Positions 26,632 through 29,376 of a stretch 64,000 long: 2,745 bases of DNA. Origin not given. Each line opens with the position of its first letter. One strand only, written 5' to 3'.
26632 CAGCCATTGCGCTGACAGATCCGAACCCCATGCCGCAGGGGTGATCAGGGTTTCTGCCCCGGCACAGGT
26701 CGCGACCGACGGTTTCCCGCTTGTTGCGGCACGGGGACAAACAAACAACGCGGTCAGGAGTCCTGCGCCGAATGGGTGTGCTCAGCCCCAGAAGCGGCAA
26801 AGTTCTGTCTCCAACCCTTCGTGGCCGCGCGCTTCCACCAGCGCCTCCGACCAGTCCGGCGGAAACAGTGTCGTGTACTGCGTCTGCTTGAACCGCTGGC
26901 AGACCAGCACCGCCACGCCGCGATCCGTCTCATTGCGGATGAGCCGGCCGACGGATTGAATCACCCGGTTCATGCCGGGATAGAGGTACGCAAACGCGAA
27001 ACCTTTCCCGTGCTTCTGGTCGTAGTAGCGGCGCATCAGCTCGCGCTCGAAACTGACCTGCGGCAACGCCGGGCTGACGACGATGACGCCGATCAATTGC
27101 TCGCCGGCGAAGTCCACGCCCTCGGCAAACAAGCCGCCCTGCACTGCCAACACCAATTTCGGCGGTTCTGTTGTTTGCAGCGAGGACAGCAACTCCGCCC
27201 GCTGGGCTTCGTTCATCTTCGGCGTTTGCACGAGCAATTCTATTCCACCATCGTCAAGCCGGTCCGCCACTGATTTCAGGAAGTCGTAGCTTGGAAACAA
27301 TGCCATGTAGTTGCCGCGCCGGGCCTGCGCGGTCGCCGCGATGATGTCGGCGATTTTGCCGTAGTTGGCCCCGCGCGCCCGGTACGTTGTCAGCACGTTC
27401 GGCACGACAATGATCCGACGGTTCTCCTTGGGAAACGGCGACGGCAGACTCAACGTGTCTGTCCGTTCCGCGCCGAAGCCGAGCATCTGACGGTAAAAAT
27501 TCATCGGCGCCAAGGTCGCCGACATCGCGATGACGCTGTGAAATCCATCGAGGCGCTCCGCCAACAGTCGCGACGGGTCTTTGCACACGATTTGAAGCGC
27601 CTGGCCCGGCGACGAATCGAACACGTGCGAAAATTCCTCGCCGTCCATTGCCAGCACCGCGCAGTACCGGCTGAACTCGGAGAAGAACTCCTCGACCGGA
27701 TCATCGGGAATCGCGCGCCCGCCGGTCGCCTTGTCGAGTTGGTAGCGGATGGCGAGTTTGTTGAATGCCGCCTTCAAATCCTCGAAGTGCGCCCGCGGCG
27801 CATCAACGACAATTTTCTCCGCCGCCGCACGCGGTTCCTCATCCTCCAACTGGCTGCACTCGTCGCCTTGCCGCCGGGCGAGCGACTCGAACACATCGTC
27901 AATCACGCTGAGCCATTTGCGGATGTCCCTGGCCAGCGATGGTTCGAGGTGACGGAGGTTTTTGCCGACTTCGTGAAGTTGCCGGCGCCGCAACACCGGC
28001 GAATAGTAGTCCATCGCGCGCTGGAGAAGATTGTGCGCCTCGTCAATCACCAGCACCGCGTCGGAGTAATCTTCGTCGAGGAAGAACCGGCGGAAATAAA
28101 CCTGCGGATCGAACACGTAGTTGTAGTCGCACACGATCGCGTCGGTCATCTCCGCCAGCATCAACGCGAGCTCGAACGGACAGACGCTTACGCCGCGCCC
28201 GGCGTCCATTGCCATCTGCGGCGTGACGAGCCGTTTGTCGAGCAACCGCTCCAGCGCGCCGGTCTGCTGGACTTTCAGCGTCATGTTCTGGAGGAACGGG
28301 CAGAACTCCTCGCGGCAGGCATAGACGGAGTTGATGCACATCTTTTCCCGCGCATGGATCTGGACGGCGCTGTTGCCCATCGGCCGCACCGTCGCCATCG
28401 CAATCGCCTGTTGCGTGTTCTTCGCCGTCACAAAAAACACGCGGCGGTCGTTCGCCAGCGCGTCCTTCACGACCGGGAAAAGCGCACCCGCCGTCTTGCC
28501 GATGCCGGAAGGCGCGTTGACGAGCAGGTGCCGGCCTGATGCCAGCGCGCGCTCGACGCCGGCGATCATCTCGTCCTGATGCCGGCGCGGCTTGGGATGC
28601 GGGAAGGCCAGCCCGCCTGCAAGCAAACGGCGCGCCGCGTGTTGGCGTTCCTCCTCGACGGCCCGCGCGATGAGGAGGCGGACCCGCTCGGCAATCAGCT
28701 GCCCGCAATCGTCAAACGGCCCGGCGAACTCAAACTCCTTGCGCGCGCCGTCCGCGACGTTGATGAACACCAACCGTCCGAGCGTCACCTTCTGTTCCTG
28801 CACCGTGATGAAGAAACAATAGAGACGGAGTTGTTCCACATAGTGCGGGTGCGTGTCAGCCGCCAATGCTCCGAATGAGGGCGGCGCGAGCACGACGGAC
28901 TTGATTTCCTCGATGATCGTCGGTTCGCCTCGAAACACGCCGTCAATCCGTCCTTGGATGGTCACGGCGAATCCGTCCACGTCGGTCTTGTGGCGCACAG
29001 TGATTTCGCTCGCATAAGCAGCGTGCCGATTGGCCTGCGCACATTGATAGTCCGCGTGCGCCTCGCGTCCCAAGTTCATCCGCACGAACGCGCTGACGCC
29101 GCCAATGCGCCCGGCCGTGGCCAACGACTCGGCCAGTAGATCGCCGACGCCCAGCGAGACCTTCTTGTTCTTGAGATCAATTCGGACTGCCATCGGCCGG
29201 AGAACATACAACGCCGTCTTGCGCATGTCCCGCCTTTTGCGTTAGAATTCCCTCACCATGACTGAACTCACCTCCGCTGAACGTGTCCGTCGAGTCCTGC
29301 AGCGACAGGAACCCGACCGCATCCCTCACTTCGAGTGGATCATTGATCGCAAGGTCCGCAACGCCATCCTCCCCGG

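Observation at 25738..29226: DinG/XPD-type Fe-S helicase with an N-terminal PD-(D/E)XK-like module, next to a zinc-ribbon membrane protein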

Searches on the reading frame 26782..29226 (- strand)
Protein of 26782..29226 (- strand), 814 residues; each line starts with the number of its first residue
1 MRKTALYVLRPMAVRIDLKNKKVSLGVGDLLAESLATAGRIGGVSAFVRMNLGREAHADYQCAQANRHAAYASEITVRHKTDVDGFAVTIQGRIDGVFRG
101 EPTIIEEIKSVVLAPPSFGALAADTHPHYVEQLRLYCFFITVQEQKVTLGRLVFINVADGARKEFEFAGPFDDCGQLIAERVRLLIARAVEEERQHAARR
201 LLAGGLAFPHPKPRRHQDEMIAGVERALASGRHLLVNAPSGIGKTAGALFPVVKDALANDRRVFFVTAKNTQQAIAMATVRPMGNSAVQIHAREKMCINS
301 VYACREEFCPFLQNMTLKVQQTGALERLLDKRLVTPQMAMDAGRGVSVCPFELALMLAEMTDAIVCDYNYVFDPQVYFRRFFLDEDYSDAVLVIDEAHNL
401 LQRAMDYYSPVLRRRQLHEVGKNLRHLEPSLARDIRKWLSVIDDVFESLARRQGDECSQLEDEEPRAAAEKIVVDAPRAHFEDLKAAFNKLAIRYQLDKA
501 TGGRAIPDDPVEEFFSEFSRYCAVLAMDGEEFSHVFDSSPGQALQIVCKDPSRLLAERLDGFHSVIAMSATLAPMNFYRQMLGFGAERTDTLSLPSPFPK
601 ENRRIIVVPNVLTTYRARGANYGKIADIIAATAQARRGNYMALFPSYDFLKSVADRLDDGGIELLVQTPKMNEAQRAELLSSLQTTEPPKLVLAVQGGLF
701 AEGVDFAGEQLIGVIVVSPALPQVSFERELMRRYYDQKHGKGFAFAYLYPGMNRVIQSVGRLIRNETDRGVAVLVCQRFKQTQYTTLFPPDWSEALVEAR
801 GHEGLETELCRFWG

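Call 3: search_protein_families(library=pfam, proteins=[window:26782-29226:-], max_evalue=0.01)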
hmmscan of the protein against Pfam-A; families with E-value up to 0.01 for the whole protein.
window:26782-29226:- (814 aa): 5 families
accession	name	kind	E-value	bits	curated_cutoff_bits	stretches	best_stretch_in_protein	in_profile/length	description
PF13307.12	Helicase_C_2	-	1e-35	123.7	25.3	1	632-793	4-168/170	Helicase C-terminal domain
PF06733.21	DEAD_2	-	2.1e-13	50.8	21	1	289-417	50-172/172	DEAD_2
PF06777.17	HBB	-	1.4e-11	44.8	30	1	514-615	90-188/190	Helical and beta-bridge domain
PF00270.35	DEAD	-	8.5e-07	29.3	26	1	217-284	4-58/167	DEAD/DEAH box helicase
PF04851.21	ResIII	-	0.00025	21.5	22.5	0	212-287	3-80/164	Type III restriction enzyme, res subunit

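Call 4: search_protein_families(library=ncbifam, proteins=[window:26782-29226:-], max_evalue=0.01)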
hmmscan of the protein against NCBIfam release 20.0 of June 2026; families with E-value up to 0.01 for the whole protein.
window:26782-29226:- (814 aa): 8 families
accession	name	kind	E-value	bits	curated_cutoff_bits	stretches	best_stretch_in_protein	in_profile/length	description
NF053712.1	repair_DEAH_YoaA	equivalog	4.1e-40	138.1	680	2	390-788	219-609/630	DNA repair helicase YoaA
TIGR00604.1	rad3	subfamily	3.3e-37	128.5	246.95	2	524-792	405-688/706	DNA repair helicase (rad3)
NF005981.0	PRK08074.1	equivalog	1.2e-33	116.1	789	2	561-788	672-904/931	ATP-dependent DNA helicase DinG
NF008729.0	PRK11747.1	equivalog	1.7e-29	102.8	598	2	562-784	462-686/703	ATP-dependent DNA helicase DinG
TIGR01407.1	dinG_rel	hypoth_equivalog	1.7e-26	92.8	547.7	2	554-789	625-864/889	putative DnaQ family exonuclease/DinG family helicase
NF005569.0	PRK07246.1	equivalog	1.2e-11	43.6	794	2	565-788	576-793/820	bifunctional DnaQ family exonuclease/ATP-dependent helicase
TIGR03117.2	cas_csf4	equivalog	0.00036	18.8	400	0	197-263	113-179/800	type IV CRISPR-associated DEAD/DEAH-box helicase Csf4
TIGR04121.1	DEXH_lig_assoc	equivalog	0.0012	16.7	850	1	212-292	13-80/804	ligase-associated DNA damage response DEXH box helicase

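Call 5: search_protein_families(library=padloc, proteins=[window:26782-29226:-], max_evalue=0.01)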
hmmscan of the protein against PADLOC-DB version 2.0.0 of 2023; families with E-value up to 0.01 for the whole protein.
window:26782-29226:- (814 aa): 8 families
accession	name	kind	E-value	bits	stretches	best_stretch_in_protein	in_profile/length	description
PDLC01439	typeIV_DinG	-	5.4e-107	356.8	1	208-795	12-558/575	CAS-IV-A; associated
PDLC01729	typeIV_DinG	-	5.2e-09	33.4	1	630-783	463-621/666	Csf4_0_IVA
PDLC01250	Cas4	-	0.00011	20.5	1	48-156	29-117/168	"CAS-I,CAS-II,CAS-III,CAS-IV,CAS-V,CAS-VI; acquisition_associated"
PDLC00015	DruE2|DruE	-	0.0008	15.1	1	172-255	58-136/1887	SNF2 family N-terminal domain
PDLC01730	typeIV_DinG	-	0.0014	15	0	391-450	374-427/802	Csf4_1_IVA1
PDLC00938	Cas3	-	0.0027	15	0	234-291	2-61/358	CRISPR-associated helicase Cas3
PDLC01252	Cas3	-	0.004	14.6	0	234-373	2-96/324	CAS-I; effector_G3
PDLC04140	mad8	-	0.006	14.1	0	217-332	13-114/314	mads_8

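Call 6: find_homologous_proteins(query=window:26782-29226:-)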
Query window:26782-29226:- (814 aa): 4717 proteins with E <= 0.001 among 8000 candidates; the best 120 are listed.
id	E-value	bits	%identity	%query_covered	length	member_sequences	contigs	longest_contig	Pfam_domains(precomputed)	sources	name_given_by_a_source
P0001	0.0e+0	1841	100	100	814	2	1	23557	PF06733.22,PF00270.36,PF13307.13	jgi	-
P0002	0.0e+0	1564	87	99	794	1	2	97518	PF06733.22,PF00270.36,PF13307.13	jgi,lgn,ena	jgi:DNA excision repair protein ERCC-2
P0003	0.0e+0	1549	82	99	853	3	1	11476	PF06733.22,PF00270.36,PF13307.13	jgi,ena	-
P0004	0.0e+0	1508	82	99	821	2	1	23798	PF06733.22,PF00270.36,PF13307.13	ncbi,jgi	-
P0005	0.0e+0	1485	82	99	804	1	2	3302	PF06733.22,PF00270.36,PF13307.13,PF04851.22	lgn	-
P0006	0.0e+0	1480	82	99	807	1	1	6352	PF06733.22,PF00270.36,PF13307.13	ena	-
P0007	0.0e+0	1441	80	99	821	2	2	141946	PF06733.22,PF00270.36,PF13307.13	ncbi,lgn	-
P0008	0.0e+0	1432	82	94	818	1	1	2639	PF06733.22,PF00270.36,PF13307.13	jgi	jgi:DNA excision repair protein ERCC-2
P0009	0.0e+0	1399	77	99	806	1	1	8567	PF06733.22,PF00270.36,PF13307.13,PF04851.22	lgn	-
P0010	0.0e+0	1381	78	99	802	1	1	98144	PF06733.22,PF00270.36,PF13307.13,PF04851.22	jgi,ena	-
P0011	0.0e+0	1377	76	99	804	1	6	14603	PF06733.22,PF00270.36,PF13307.13,PF04851.22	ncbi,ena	-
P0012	0.0e+0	1280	70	99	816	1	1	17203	PF06733.22,PF00270.36,PF13307.13,PF04851.22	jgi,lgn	-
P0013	0.0e+0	1279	71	99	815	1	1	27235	PF06733.22,PF00270.36,PF13307.13,PF04851.22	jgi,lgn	-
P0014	0.0e+0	1209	67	99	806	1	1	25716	PF06733.22,PF00270.36,PF13307.13,PF04851.22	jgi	jgi:DNA excision repair protein ERCC-2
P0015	0.0e+0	1186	66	99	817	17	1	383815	PF06733.22,PF00270.36,PF13307.13,PF04851.22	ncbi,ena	-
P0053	0.0e+0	1136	64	99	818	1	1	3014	PF06733.22,PF00270.36,PF12705.14,PF13307.13,PF04851.22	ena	-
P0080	0.0e+0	1084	62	99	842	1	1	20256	PF06733.22,PF00270.36,PF12705.14,PF13307.13,PF04851.22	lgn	-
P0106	1.4e-295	1001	57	100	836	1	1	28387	PF06733.22,PF12705.14,PF13307.13,PF04851.22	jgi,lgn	jgi:DNA excision repair protein ERCC-2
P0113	2.0e-273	927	55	99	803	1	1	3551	PF06733.22,PF00270.36,PF12705.14,PF13307.13,PF04851.22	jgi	jgi:DNA excision repair protein ERCC-2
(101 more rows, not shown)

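Call 8: search_solved_structures(query=window:26782-29226:-, max_evalue=0.001)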
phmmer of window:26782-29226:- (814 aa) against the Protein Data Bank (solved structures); distinct sequences matched with E-value up to 0.001: 18.
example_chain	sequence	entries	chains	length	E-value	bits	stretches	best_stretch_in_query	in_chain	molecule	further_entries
9kqh_A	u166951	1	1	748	3.1e-83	283.5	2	511-792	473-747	DNA 5'-3' helicase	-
9p55_A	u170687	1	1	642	3.7e-33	117.9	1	299-782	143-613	ATP-dependent DNA helicase XPD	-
4a15_A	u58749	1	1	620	4.1e-33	117.8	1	299-782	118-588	ATP-DEPENDENT DNA HELICASE TA0057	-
2vsf_A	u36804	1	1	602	4.6e-32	114.3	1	299-782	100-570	DNA REPAIR HELICASE RAD3 RELATED PROTEIN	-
5h8w_A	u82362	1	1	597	8e-31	110.2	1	299-782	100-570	ATP-dependent DNA helicase Ta0057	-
8rev_A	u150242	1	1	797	4.8e-16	61.3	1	539-799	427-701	ATP-dependent DNA helicase CHL1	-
5fmf_Y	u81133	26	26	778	6.1e-16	61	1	538-783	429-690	DNA REPAIR HELICASE RAD3 | General transcription and DNA repair factor IIH helicase subunit XPD | General transcription and DNA repair factor IIH helicase subun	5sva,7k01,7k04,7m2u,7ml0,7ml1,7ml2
5oqj_0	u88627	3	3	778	1.7e-15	59.5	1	538-783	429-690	DNA repair helicase RAD3 | General transcription and DNA repair factor IIH helicase subunit XPD | General transcription and DNA repair factor IIH helicase subun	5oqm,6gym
8ebt_B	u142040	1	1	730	2.1e-14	55.9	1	538-789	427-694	General transcription and DNA repair factor IIH helicase subunit XPD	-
29vf_1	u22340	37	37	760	2.5e-14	55.7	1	538-789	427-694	TFIIH basal transcription factor complex helicase XPD subunit | General transcription and DNA repair factor IIH helicase subunit XPD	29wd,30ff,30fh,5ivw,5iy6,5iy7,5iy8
8ebs_B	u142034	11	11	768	2.6e-14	55.6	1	538-789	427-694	General transcription and DNA repair factor IIH helicase subunit XPD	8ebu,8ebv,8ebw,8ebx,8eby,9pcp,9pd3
28jm_B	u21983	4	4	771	2.6e-14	55.6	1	538-789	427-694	TFIIH basal transcription factor complex helicase XPD subunit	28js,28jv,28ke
6nmi_B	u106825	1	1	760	3e-14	55.4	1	538-789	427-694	General transcription and DNA repair factor IIH helicase subunit XPD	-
9ej9_A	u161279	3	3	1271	3.9e-12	48.4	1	340-409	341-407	Fanconi anemia group J protein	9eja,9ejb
2vl7_A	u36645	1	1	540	8.6e-12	47.3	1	214-451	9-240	XPD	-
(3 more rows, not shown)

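Call 9: search_solved_structures(query=window:26782-29226:-, max_evalue=1e-40, show_alignments=1)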
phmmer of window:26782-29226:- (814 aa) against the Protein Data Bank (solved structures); distinct sequences matched with E-value up to 1e-40: 1.
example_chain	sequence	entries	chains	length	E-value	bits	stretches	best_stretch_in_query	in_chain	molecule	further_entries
9kqh_A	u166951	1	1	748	3.1e-83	283.5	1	511-792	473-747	DNA 5'-3' helicase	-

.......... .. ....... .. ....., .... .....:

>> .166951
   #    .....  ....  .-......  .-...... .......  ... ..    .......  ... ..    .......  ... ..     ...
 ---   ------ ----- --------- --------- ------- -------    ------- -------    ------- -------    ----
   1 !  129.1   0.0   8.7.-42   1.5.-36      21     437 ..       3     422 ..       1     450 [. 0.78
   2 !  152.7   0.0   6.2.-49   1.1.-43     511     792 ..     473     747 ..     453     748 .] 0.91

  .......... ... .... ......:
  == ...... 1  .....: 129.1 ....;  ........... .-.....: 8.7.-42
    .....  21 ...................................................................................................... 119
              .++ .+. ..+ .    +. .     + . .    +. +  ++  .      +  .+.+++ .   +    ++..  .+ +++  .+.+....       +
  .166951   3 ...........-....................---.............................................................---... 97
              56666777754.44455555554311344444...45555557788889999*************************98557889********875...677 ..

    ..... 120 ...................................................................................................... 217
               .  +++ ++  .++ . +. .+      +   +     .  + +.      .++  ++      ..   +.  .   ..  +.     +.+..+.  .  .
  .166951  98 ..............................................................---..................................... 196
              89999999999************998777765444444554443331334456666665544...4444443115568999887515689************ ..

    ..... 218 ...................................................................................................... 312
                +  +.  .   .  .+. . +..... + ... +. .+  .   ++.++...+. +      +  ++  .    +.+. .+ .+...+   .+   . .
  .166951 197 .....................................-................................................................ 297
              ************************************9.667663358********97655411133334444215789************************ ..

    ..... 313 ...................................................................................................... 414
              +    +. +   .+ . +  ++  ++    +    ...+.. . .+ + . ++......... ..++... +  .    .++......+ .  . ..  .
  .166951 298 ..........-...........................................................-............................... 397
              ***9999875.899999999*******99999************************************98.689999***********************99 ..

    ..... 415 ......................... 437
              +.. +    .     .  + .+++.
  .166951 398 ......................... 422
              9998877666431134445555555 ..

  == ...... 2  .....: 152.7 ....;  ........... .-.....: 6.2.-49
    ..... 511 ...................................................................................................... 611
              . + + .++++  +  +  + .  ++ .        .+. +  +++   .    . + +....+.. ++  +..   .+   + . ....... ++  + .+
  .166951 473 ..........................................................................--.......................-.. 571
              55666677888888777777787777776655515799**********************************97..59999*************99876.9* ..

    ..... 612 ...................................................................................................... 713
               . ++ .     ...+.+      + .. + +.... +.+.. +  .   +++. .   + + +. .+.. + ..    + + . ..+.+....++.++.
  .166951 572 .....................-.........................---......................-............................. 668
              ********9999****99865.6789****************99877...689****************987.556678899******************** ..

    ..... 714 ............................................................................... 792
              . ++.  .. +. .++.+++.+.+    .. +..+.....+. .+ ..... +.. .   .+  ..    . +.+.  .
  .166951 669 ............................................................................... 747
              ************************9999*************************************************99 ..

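Call 21: find_related_loci(query=window:26782-29226:-, collection=genome_contigs, flank=6000)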
Query window:26782-29226:- (814 aa) in genome_contigs; peptide patterns used: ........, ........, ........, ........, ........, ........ (x = any residue, [..] = any of these).
600 stretches matched a pattern (row limit reached: there are more); 597 encode a relative of the query (tblastn E <= 1e-3); the best 80 are kept; 80 distinct loci.
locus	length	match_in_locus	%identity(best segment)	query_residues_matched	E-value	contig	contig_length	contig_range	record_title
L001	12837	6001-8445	64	6-814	0e+0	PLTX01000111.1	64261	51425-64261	MAG: Verrucomicrobia bacterium isolate bog_1451 73.20120700_S1D.122_contig_29273, whole genome shotgun sequence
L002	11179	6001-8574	61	6-814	0e+0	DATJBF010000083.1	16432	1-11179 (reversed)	MAG TPA_asm: Verrucomicrobiia bacterium isolate SMAG_U15347 k141_1968874, whole genome shotgun sequence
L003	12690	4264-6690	64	6-813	0e+0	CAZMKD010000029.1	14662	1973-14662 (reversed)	MAG TPA_asm: uncultured Verrucomicrobiota bacterium isolate binchicken_co165_124 genome assembly, contig: k141_548130, w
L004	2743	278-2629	61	15-813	0e+0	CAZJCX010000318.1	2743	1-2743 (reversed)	MAG TPA_asm: uncultured Verrucomicrobiota bacterium isolate SRP290908_co1_105 genome assembly, contig: NODE_60072_length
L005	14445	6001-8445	63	6-814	0e+0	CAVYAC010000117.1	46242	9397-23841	MAG: uncultured Verrucomicrobiae bacterium isolate MFD01223.bin.2.30 genome assembly, contig: contig_68591, whole genome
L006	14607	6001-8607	59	6-814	0e+0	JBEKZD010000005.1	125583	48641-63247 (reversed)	MAG: Verrucomicrobiia bacterium isolate SPRUCE 690 SPRUCE_690_5, whole genome shotgun sequence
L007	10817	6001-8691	37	7-813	8e-175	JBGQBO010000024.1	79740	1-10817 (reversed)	MAG: Terriglobia bacterium isolate OBJ2_061818_110_62 k141_2956942_length_79740_cov_15.0000, whole genome shotgun sequen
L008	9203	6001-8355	39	14-795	1e-169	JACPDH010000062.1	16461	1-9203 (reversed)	MAG: Acidobacteria bacterium isolate NC_groundwater_304_Ag_B-0.1um_64_21 GD18-4_B1_scaffold_393585, whole genome shotgun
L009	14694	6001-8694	37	7-814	5e-168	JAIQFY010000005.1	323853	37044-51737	MAG: Terriglobia bacterium isolate SRVP_39 SRVP18_hole-7m-from-trench_1_20cm_scaffold_44, whole genome shotgun sequence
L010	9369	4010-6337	38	12-793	4e-158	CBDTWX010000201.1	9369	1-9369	MAG TPA_asm: uncultured Thermoanaerobaculia bacterium isolate ERR2431952_concoct_53 genome assembly, contig: ERZ23880211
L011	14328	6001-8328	38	12-792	2e-156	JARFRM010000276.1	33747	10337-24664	MAG: Thermoanaerobaculales bacterium isolate MAG_Ve_Sed_50 k141_6240486, whole genome shotgun sequence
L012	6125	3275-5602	39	12-793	4e-157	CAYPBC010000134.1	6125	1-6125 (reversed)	MAG TPA_asm: uncultured Thermoanaerobaculia bacterium isolate SRP155585_co2_221 genome assembly, contig: NODE_12435_leng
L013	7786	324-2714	36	12-813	8e-152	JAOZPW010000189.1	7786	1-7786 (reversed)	MAG: Thermoanaerobaculales bacterium isolate GMC4.metabat2.271 GMC4_15676_length_7786_cov_6.569008, whole genome shotgun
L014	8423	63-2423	38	8-793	2e-150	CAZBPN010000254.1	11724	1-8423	MAG TPA_asm: uncultured Rickettsiales bacterium isolate binchicken_co141_42 genome assembly, contig: NODE_21888_length_1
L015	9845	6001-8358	38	12-803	2e-148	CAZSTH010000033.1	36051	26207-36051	MAG TPA_asm: uncultured Thermoanaerobaculia bacterium isolate SRP141376_co1_322 genome assembly, contig: NODE_2740_lengt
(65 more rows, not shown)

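Call 25: find_encoding_contigs(protein=window:26782-29226:-, flank=10000, max_places=4)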
Protein window:26782-29226:- (814 aa): 7 contigs read that carry it; 4 places shown.
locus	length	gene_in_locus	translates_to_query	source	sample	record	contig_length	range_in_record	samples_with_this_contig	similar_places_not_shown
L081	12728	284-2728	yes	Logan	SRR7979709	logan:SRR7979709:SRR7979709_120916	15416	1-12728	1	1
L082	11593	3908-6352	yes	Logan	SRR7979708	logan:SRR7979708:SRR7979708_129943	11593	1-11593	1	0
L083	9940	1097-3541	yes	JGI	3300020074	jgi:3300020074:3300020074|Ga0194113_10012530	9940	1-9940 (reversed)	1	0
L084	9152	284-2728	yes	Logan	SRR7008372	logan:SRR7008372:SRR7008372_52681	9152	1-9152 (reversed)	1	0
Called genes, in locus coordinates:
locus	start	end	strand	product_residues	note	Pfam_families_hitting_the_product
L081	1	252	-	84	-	?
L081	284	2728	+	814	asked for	PF00270:DEAD (faint), PF06733:DEAD_2, PF13307:Helicase_C_2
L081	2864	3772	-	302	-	-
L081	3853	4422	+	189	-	-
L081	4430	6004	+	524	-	PF00069:Pkinase, PF07714:PK_Tyr_Ser-Thr, PF03781:FGE-sulfatase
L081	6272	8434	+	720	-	PF00989:PAS, PF08448:PAS_4, PF13188:PAS_8, PF13426:PAS_9, PF08447:PAS_3, PF00512:HisKA, PF02518:HATPase_c, PF00072:Response_reg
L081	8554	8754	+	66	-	PF00313:CSD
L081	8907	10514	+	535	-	-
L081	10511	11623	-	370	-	PF03739:LptF_LptG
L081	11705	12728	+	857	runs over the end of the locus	PF12705:PDDEXK_1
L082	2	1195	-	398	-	?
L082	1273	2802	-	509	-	PF00370:FGGY_N, PF02782:FGGY_C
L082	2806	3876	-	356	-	PF01208:URO-D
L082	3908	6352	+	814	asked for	PF00270:DEAD (faint), PF06733:DEAD_2, PF13307:Helicase_C_2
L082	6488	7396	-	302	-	-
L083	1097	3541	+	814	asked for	PF00270:DEAD (faint), PF06733:DEAD_2, PF13307:Helicase_C_2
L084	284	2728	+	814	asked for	PF00270:DEAD (faint), PF06733:DEAD_2, PF13307:Helicase_C_2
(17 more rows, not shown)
